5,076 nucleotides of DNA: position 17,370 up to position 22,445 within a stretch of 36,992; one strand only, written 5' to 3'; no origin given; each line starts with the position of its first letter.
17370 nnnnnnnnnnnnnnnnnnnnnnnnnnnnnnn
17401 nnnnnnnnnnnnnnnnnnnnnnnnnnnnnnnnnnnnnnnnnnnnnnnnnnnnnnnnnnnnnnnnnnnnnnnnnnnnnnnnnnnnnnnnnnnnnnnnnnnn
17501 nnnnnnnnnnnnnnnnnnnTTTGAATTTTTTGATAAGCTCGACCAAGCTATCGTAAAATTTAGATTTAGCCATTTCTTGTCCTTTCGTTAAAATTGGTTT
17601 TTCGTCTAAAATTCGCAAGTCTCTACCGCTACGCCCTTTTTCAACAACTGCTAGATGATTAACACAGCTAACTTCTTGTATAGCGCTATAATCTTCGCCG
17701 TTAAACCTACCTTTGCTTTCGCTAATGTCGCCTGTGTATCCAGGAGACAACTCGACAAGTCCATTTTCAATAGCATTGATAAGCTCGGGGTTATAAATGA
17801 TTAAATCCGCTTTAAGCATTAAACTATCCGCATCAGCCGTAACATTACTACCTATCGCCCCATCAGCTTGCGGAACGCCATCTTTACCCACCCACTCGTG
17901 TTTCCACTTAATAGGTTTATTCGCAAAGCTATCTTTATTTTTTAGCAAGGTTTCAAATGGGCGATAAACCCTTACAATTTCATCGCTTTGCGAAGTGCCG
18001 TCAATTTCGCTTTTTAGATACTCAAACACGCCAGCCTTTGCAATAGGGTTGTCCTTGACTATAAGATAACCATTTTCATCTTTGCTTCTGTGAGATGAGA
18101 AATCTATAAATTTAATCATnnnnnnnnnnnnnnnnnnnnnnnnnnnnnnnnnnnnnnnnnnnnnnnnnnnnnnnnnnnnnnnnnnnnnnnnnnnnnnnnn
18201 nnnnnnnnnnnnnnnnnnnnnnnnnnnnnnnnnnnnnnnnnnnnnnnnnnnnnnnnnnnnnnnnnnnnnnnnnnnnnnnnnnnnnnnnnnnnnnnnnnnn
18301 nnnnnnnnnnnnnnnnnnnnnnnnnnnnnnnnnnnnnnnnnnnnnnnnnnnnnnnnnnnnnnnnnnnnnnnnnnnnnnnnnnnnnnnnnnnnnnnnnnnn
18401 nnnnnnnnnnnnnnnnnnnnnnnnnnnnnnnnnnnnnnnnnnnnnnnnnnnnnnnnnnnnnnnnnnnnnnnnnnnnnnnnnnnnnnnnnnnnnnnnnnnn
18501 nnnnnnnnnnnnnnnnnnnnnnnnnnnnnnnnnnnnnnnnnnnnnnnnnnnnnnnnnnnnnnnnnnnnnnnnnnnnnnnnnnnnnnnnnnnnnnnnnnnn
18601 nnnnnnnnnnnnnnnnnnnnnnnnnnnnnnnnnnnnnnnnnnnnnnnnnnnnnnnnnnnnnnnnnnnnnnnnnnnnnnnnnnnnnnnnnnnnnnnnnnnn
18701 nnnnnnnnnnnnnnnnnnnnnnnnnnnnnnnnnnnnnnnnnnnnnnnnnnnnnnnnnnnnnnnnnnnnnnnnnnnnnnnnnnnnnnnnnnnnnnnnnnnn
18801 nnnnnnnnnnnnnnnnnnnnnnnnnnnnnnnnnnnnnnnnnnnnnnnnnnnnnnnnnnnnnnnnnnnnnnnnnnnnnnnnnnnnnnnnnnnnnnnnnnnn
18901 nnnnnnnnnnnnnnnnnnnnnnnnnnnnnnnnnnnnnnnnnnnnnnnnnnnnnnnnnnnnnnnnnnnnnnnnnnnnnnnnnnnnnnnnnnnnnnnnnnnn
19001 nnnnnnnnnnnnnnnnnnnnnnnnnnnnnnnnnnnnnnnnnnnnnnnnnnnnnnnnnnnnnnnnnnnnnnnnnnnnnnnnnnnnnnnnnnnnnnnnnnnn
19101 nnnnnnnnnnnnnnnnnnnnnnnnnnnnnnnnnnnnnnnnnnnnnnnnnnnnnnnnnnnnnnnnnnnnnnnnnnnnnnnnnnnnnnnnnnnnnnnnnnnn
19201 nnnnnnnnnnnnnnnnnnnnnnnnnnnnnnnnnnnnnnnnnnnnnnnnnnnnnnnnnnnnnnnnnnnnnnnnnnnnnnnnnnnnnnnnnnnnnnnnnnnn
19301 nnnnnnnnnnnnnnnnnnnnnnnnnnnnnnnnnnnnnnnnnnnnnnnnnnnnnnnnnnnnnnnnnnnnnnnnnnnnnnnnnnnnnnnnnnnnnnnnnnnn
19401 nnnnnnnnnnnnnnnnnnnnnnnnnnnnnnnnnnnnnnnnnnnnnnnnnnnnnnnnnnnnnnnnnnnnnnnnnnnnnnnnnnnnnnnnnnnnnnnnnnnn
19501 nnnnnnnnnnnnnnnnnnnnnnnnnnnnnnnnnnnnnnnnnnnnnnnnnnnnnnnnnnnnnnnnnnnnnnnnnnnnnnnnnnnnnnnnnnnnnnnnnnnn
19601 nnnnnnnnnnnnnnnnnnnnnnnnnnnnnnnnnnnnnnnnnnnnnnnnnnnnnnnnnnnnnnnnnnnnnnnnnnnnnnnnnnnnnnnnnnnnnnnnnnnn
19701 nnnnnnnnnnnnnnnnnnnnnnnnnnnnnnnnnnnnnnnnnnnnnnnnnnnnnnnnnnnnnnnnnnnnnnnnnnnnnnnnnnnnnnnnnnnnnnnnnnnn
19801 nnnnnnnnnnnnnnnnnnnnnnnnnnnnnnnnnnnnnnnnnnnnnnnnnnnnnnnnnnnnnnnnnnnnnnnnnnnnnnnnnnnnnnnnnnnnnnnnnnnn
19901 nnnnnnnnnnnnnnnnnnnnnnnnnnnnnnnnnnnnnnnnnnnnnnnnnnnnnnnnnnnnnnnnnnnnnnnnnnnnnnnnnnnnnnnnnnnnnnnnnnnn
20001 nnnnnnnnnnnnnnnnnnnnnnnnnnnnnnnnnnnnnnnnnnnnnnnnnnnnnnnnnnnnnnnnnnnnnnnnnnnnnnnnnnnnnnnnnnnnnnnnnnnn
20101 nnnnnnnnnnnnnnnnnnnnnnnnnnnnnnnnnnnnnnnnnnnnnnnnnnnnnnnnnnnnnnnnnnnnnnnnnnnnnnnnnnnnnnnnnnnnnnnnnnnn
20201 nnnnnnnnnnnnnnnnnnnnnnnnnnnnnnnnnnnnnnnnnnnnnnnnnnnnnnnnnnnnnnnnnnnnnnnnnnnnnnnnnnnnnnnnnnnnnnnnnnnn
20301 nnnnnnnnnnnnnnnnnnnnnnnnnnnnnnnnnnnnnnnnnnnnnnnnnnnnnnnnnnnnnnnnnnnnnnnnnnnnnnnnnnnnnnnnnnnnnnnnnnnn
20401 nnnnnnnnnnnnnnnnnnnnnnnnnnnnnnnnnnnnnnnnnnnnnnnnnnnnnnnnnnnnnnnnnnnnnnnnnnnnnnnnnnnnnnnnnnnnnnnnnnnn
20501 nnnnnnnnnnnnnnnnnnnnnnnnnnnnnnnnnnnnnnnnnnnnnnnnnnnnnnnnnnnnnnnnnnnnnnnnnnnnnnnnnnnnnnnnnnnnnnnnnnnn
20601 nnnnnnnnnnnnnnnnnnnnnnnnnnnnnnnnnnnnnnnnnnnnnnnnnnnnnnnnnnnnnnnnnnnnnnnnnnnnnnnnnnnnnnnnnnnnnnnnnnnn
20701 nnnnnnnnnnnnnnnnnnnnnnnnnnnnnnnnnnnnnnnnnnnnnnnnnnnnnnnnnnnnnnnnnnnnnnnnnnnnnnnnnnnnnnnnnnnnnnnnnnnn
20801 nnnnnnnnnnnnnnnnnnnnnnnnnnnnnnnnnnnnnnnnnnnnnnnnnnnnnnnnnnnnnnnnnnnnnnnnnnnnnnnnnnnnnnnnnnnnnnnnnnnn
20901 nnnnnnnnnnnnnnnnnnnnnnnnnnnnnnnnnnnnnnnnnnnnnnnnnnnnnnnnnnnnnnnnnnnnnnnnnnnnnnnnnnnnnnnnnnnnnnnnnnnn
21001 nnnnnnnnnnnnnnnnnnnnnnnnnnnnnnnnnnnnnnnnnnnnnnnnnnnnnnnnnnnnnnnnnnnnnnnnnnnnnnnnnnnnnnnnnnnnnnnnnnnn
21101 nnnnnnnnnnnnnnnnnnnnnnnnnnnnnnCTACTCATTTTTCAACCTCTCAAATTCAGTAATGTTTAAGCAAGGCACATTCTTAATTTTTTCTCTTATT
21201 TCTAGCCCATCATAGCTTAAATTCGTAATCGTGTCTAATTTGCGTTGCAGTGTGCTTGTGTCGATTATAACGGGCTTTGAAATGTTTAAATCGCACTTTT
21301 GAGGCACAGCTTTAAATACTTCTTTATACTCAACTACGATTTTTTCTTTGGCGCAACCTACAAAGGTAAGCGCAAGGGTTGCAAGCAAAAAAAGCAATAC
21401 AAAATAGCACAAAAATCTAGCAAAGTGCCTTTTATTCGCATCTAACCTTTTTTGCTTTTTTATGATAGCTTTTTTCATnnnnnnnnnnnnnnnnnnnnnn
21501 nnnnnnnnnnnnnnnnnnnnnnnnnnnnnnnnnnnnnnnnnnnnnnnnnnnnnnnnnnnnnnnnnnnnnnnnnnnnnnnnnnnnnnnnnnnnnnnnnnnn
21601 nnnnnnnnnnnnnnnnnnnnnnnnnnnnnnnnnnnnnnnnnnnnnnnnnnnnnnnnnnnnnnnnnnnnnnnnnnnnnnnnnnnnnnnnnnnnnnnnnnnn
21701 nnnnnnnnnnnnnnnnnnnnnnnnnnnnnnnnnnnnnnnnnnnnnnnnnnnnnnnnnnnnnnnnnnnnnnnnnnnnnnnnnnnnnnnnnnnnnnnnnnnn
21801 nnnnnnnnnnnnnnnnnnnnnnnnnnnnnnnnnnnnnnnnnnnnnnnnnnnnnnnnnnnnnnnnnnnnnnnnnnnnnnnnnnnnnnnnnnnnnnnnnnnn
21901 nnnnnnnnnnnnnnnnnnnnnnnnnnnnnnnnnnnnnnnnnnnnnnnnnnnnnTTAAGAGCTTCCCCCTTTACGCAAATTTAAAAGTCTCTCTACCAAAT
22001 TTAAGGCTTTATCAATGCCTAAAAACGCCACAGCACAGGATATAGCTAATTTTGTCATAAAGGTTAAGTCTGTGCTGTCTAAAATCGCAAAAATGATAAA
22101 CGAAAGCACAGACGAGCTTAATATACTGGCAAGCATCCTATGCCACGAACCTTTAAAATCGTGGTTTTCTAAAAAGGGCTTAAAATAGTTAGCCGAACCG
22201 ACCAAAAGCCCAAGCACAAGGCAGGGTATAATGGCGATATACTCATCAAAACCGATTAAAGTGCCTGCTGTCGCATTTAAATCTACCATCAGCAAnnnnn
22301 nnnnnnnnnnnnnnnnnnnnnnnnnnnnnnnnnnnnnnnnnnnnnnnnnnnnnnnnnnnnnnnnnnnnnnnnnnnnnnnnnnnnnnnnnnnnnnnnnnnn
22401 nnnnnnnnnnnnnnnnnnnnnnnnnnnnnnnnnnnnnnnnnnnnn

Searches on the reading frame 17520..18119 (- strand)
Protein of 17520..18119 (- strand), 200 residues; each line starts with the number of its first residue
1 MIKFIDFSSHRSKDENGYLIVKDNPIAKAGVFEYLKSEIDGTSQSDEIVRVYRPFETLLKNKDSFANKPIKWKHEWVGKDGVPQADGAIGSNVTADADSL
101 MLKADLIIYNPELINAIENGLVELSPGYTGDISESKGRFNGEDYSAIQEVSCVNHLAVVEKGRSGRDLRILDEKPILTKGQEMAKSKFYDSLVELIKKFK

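Call 27: find_related_loci(query=window:17520-18119:-, collection=metagenome_contigs, flank=2500)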
Query window:17520-18119:- (200 aa) in metagenome_contigs; peptide patterns used: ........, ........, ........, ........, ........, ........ (x = any residue, [..] = any of these).
422 stretches matched a pattern; 5 encode a relative of the query (tblastn E <= 1e-3); 5 distinct loci.
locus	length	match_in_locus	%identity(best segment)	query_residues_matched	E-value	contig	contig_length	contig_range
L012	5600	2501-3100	94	1-200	2e-128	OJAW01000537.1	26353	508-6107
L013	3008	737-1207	92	44-200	3e-100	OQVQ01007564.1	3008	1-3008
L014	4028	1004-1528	71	8-185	6e-81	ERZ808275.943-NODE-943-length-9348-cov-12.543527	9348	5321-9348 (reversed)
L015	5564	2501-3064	65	9-199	6e-80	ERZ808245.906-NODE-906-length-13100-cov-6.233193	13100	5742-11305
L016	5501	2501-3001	73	8-174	5e-80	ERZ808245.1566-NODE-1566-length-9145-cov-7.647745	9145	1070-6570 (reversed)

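Call 69: find_related_loci(query=A4, collection=viral_contigs, flank=1500)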
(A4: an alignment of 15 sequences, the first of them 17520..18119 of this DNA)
Query A4 (200 aa) in viral_contigs; peptide patterns used: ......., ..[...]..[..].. (x = any residue, [..] = any of these).
67 stretches matched a pattern; 12 encode a relative of the query (tblastn E <= 1e-3); 12 distinct loci.
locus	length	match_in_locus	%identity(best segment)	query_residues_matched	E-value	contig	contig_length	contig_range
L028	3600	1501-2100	94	1-200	1e-128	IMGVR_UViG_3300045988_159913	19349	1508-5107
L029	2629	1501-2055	67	8-197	3e-81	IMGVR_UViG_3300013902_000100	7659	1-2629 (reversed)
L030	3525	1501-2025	72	8-185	6e-81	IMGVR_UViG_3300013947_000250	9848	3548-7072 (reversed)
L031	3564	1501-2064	65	9-199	9e-80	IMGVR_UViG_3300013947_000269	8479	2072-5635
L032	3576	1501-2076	64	9-198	4e-76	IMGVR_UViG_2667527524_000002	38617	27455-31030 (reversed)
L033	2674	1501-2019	67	4-173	6e-70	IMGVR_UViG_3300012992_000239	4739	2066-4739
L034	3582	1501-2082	54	4-199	2e-63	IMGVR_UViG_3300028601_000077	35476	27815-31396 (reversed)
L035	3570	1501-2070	56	8-197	9e-58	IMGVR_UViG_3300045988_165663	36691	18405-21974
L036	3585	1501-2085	55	4-199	2e-65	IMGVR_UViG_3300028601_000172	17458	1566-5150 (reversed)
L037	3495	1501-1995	34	7-174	6e-19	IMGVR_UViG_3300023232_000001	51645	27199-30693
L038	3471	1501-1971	37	16-174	3e-18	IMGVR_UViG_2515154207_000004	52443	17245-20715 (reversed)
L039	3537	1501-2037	36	7-188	4e-18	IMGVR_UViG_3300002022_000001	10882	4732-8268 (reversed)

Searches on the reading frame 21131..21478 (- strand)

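Call 76: search_protein_families(library=pfam, proteins=[window:21131-21478:-], max_evalue=0.01)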
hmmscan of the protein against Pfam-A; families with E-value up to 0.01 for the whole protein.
window:21131-21478:- (115 aa): 0 families

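Call 77: search_protein_families(library=phrogs, proteins=[window:21131-21478:-], max_evalue=0.001)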
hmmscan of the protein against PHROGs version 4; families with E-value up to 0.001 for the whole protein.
window:21131-21478:- (115 aa): 1 family
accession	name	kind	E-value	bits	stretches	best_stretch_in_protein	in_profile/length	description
phrog_2291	-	unknown function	4.1e-05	24.3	1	28-69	4-46/81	-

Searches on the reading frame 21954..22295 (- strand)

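Call 87: search_protein_families(library=phrogs, proteins=[window:21954-22295:-], max_evalue=0.001)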
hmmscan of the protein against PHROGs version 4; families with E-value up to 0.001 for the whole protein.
window:21954-22295:- (113 aa): 4 families
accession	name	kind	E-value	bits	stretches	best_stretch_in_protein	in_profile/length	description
phrog_11878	-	unknown function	6.8e-14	53.1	1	21-109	6-93/93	-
phrog_22127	-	lysis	2.8e-06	29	1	16-106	4-97/108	holin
phrog_126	-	lysis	6.3e-06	27.1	1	48-111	44-107/114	holin/anti-holin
phrog_785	-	lysis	0.00034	21.3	1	23-111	17-103/107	holin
